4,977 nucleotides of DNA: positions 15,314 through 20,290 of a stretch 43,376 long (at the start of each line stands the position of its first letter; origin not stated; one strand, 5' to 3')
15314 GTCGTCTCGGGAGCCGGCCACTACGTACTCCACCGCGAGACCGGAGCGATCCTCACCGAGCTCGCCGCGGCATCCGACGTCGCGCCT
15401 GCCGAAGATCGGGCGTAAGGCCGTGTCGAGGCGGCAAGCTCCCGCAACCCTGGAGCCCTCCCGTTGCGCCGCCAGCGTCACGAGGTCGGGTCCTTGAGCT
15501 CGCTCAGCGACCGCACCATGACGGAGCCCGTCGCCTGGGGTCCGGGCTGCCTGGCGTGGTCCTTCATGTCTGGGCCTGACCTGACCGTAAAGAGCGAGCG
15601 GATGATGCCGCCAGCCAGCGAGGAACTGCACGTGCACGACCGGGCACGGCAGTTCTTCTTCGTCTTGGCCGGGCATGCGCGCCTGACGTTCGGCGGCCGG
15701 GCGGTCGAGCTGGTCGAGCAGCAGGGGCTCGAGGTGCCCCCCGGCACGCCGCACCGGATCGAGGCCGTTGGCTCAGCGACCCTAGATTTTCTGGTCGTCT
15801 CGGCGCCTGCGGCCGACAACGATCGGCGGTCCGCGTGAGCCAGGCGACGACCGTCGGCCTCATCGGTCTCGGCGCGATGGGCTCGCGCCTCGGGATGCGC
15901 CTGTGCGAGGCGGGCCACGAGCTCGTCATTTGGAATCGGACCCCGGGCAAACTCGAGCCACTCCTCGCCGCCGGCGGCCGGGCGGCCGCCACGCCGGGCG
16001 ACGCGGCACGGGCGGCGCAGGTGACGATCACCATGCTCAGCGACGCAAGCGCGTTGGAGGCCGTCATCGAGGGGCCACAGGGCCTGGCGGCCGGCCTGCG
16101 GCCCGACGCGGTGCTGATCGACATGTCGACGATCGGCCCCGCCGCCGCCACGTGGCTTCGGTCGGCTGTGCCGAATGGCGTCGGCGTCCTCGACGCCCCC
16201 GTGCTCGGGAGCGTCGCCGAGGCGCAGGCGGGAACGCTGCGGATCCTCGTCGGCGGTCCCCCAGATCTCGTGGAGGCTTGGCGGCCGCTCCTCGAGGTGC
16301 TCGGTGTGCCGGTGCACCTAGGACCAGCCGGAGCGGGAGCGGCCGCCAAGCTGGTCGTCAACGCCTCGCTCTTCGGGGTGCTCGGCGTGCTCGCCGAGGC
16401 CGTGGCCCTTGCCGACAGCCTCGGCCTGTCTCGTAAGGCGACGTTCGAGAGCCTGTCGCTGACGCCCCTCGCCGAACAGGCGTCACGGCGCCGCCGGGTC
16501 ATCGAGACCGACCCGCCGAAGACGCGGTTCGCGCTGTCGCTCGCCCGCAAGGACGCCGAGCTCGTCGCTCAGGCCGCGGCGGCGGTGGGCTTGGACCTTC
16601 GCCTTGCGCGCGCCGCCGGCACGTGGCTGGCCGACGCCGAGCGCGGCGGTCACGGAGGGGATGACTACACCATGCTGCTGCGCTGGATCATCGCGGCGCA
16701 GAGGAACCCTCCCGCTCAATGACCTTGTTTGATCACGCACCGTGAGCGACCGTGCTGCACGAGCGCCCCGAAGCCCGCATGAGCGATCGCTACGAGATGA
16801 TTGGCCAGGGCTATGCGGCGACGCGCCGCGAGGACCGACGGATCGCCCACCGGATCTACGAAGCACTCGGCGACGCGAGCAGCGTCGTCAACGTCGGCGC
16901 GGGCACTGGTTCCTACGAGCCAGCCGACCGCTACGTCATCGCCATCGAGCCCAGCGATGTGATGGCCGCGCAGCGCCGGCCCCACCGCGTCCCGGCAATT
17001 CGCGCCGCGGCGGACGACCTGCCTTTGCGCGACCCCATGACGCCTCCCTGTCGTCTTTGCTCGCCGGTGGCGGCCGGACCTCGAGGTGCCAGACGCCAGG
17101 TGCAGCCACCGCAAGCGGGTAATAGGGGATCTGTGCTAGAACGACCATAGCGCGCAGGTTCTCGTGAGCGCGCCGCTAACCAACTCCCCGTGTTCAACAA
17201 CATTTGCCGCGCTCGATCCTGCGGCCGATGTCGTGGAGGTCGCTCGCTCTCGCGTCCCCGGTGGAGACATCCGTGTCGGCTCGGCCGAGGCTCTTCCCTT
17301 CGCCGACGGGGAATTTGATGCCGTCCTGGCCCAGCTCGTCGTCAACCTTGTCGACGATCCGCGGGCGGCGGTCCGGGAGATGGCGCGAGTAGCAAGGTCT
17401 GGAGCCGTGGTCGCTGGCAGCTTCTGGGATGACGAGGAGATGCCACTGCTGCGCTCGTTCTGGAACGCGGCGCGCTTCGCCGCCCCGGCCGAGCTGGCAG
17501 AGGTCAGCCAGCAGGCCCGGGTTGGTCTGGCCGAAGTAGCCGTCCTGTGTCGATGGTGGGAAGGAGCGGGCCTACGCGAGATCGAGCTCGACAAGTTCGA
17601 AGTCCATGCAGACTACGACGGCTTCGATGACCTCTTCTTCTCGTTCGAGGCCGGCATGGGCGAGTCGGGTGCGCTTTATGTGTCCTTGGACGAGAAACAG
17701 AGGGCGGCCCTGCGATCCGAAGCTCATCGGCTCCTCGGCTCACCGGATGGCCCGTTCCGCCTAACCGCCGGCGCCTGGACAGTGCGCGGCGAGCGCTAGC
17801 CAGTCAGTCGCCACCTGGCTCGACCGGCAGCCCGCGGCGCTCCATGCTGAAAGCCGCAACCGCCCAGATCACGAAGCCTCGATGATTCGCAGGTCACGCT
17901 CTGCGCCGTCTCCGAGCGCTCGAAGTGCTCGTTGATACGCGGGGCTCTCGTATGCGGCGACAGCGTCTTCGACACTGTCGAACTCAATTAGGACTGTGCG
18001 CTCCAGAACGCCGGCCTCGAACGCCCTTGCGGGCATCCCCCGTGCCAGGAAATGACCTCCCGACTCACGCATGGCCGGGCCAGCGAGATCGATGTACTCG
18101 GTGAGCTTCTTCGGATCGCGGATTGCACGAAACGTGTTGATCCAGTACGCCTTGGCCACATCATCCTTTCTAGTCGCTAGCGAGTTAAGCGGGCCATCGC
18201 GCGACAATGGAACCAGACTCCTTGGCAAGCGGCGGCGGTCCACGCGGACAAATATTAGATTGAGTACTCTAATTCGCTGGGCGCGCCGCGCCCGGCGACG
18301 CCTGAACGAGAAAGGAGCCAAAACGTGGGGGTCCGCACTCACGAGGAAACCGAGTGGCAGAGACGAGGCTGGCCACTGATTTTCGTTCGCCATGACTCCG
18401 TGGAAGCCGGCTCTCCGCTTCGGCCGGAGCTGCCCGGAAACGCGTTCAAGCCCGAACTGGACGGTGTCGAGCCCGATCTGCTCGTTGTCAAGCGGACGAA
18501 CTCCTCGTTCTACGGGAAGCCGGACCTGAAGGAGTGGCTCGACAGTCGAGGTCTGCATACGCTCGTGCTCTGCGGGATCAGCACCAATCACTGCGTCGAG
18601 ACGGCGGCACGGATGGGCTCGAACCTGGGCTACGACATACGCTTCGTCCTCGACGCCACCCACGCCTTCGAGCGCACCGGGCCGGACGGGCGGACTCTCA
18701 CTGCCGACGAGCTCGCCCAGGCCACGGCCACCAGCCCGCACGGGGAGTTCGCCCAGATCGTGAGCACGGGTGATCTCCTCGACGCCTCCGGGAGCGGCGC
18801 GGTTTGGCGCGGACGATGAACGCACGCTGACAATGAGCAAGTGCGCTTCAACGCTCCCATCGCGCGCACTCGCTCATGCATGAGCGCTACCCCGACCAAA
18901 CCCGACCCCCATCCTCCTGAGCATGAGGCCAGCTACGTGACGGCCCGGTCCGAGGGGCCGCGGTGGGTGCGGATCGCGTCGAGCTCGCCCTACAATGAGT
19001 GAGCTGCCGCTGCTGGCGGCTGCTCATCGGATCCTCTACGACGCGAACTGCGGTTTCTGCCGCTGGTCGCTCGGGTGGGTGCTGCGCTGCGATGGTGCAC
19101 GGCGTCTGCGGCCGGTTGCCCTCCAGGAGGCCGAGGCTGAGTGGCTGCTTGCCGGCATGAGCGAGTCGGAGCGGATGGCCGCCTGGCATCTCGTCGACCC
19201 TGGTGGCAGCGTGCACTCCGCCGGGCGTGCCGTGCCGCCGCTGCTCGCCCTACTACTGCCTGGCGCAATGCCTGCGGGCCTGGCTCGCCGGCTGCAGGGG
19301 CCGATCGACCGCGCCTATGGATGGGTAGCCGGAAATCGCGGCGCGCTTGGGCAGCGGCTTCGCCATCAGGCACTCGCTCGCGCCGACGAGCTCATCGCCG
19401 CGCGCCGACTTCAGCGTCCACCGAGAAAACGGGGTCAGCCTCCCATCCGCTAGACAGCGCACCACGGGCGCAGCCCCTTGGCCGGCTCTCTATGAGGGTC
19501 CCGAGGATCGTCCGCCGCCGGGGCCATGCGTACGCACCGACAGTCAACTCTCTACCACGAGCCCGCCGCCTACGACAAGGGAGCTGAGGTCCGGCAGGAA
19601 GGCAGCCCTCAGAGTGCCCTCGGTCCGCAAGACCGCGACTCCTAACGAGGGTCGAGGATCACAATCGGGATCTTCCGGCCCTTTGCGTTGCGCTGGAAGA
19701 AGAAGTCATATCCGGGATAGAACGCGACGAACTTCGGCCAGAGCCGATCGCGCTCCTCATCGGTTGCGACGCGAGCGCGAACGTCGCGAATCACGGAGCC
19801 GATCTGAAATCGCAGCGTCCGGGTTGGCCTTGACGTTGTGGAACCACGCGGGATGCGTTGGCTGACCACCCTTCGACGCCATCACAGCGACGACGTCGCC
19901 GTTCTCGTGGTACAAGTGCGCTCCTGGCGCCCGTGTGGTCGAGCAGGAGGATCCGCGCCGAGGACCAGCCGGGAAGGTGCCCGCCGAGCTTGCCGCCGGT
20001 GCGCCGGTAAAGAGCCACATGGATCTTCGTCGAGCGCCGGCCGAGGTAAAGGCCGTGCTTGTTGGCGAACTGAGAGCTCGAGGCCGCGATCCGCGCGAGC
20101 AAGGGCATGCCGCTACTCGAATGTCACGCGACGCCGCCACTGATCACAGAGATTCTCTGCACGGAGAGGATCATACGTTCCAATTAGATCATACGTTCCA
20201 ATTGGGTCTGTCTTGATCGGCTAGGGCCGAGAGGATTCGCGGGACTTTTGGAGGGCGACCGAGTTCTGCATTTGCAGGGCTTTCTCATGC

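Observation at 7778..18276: Six perfect copies of an A/T-rich palindrome (TAGA-N8-TCTA), all in promoter gaps: candidate operator of an undescribed local regulon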

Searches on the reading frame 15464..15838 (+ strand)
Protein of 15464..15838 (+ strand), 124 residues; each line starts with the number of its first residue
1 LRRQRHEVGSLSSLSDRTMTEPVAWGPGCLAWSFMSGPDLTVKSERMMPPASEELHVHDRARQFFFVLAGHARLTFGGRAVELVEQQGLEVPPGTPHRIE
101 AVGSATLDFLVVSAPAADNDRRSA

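Call 8: search_protein_families(library=pfam, proteins=[window:15464-15838:+], max_evalue=0.01)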
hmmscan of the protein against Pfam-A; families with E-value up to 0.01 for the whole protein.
window:15464-15838:+ (124 aa): 3 families
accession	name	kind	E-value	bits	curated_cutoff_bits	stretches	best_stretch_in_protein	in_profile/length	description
PF07883.17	Cupin_2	-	4.9e-14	52.2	27.2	1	46-112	4-69/70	Cupin domain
PF02311.25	AraC_binding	-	1.4e-06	28.5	21.1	1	55-115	18-77/135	AraC-like ligand binding domain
PF01050.24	MannoseP_isomer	-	0.00016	22.3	23.6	1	42-112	30-100/116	Mannose-6-phosphate isomerase C-terminal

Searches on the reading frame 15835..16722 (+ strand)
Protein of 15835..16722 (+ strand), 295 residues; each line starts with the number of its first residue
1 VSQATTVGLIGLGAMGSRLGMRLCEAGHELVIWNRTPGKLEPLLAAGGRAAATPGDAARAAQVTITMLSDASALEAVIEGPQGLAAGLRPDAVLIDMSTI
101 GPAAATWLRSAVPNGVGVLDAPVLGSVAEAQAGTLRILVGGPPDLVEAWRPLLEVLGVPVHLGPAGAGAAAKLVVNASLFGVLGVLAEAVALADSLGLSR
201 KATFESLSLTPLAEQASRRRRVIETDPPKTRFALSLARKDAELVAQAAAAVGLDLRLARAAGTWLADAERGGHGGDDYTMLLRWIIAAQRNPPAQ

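Call 8: search_protein_families(library=pfam, proteins=[window:15835-16722:+], max_evalue=0.01)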
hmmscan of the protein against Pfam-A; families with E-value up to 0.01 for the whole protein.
window:15835-16722:+ (295 aa): 6 families
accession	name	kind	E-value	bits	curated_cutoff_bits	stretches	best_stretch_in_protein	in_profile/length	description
PF03446.21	NAD_binding_2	-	6e-39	134.1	21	1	6-158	1-154/161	NAD binding domain of 6-phosphogluconate dehydrogenase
PF14833.11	NAD_binding_11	-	8.2e-13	49.1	30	1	166-284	1-121/122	NAD-binding of NADP-dependent 3-hydroxyisobutyrate dehydrogenase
PF03807.23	F420_oxidored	-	1.1e-06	29.5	21.6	1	6-66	1-65/94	NADP oxidoreductase coenzyme F420-dependent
PF02558.23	ApbA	-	1.2e-06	28.7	22.2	1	8-57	2-50/150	Ketopantoate reductase PanE/ApbA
PF02826.25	2-Hacid_dh_C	-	0.0027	17.5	25.1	1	4-66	36-97/178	D-isomer specific 2-hydroxyacid dehydrogenase, NAD binding domain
PF21761.2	RedAm-like_C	-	0.0061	17.3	27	0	233-282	73-122/127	NADPH-dependent reductive aminase-like, C-terminal domain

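Call 11: find_encoding_contigs(protein=window:15835-16722:+, flank=10000, max_places=10)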
Protein window:15835-16722:+ (295 aa): 2 contigs read that carry it; 2 places shown.
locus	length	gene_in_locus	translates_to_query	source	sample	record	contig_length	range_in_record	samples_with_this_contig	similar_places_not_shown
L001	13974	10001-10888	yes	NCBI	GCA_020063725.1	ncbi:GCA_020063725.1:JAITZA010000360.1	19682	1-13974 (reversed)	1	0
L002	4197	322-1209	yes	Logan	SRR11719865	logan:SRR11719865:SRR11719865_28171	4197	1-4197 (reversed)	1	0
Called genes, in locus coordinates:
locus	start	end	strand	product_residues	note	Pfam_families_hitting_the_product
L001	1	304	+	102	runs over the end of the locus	PF03992:ABM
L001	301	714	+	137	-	-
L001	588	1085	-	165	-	PF01022:HTH_5, PF12840:HTH_20, PF25212:HVO_A0114 (weak)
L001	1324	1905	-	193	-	PF00440:TetR_N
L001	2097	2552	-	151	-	PF12680:SnoaL_2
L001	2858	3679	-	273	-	PF01370:Epimerase, PF05368:NmrA, PF13460:NAD_binding_10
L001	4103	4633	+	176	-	PF04545:Sigma70_r4 (weak), PF08281:Sigma70_r4_2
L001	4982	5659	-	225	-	PF00070:Pyr_redox (faint), PF07992:Pyr_redox_2, PF13738:Pyr_redox_3 (faint), PF13454:NAD_binding_9 (faint)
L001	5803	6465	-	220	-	-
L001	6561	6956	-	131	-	PF00583:Acetyltransf_1 (weak)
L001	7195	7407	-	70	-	-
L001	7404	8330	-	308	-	PF08281:Sigma70_r4_2, PF12680:SnoaL_2 (weak)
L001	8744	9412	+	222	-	PF00561:Abhydrolase_1, PF12697:Abhydrolase_6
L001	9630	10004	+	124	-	PF02311:AraC_binding (weak), PF07883:Cupin_2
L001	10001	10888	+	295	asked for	PF02558:ApbA (weak), PF03446:NAD_binding_2, PF03807:F420_oxidored (weak), PF14833:NAD_binding_11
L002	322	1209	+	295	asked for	PF02558:ApbA (weak), PF03446:NAD_binding_2, PF03807:F420_oxidored (weak), PF14833:NAD_binding_11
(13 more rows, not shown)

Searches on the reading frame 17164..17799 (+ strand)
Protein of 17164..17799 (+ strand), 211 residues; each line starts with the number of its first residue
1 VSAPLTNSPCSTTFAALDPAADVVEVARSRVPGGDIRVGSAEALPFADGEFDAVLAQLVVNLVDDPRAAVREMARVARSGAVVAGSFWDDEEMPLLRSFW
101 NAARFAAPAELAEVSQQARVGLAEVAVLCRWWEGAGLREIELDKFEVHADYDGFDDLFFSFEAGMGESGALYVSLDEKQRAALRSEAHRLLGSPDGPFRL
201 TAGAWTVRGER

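Call 8: search_protein_families(library=pfam, proteins=[window:17164-17799:+], max_evalue=0.01)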
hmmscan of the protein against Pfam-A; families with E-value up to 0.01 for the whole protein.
window:17164-17799:+ (211 aa): 5 families
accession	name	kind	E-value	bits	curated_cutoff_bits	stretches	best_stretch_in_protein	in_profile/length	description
PF08241.18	Methyltransf_11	-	4.8e-15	56.4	21.2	1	12-83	19-93/95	Methyltransferase domain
PF13649.12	Methyltransf_25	-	1.3e-09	39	27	1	11-80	21-96/97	Methyltransferase domain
PF13847.12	Methyltransf_31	-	4.3e-06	26.9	27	1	14-94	31-119/145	Methyltransferase domain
PF08242.18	Methyltransf_12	-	0.00082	20.5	30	1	12-82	21-97/98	Methyltransferase domain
PF01209.24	Ubie_methyltran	-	0.0015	18.3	20.1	1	38-84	104-150/233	ubiE/COQ5 methyltransferase family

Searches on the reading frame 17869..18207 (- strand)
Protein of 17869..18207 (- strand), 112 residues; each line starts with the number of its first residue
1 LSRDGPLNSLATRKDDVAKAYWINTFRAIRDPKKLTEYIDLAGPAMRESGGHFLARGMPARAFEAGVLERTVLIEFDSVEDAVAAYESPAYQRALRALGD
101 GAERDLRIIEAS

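Call 52: search_protein_families(library=pfam, proteins=[window:17869-18207:-], max_evalue=0.01)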
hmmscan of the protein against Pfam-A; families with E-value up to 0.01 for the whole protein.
window:17869-18207:- (112 aa): 1 family
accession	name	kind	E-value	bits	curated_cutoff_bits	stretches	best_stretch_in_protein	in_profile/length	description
PF07045.17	DUF1330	-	1e-23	84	23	1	19-111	1-93/94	Domain of unknown function (DUF1330)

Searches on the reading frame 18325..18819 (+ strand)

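Call 8: search_protein_families(library=pfam, proteins=[window:18325-18819:+], max_evalue=0.01)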
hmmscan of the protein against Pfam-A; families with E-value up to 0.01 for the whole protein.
window:18325-18819:+ (164 aa): 1 family
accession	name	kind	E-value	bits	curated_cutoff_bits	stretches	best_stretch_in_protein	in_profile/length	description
PF00857.26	Isochorismatase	-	6.6e-21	75.6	27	1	10-118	36-154/175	Isochorismatase domain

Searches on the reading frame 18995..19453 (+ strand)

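Call 8: search_protein_families(library=pfam, proteins=[window:18995-19453:+], max_evalue=0.01)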
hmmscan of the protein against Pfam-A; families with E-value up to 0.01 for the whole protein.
window:18995-19453:+ (152 aa): 1 family
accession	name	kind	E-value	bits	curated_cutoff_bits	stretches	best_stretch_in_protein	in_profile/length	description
PF04134.17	DCC1-like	-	9.8e-12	46.6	27.8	1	13-119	1-111/113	DCC1-like thiol-disulfide oxidoreductase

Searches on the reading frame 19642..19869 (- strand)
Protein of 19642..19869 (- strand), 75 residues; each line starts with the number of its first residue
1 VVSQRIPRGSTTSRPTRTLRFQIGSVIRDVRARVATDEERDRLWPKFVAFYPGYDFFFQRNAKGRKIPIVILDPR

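Call 52: search_protein_families(library=pfam, proteins=[window:19642-19869:-], max_evalue=0.01)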
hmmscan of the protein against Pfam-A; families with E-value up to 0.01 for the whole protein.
window:19642-19869:- (75 aa): 1 family
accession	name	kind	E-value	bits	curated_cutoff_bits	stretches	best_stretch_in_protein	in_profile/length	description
PF04075.20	F420H2_quin_red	-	4.3e-07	30.5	22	1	20-73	78-129/130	F420H(2)-dependent quinone reductase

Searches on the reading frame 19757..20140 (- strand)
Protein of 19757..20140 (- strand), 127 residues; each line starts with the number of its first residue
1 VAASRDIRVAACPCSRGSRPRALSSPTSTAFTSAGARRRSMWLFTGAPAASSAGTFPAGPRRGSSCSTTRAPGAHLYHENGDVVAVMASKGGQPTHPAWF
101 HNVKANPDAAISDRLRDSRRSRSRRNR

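Call 52: search_protein_families(library=pfam, proteins=[window:19757-20140:-], max_evalue=0.01)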
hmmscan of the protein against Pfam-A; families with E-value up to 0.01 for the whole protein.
window:19757-20140:- (127 aa): 1 family
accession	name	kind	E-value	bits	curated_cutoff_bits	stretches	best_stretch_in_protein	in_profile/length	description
PF04075.20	F420H2_quin_red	-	1.9e-10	41.4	22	1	76-116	44-84/130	F420H(2)-dependent quinone reductase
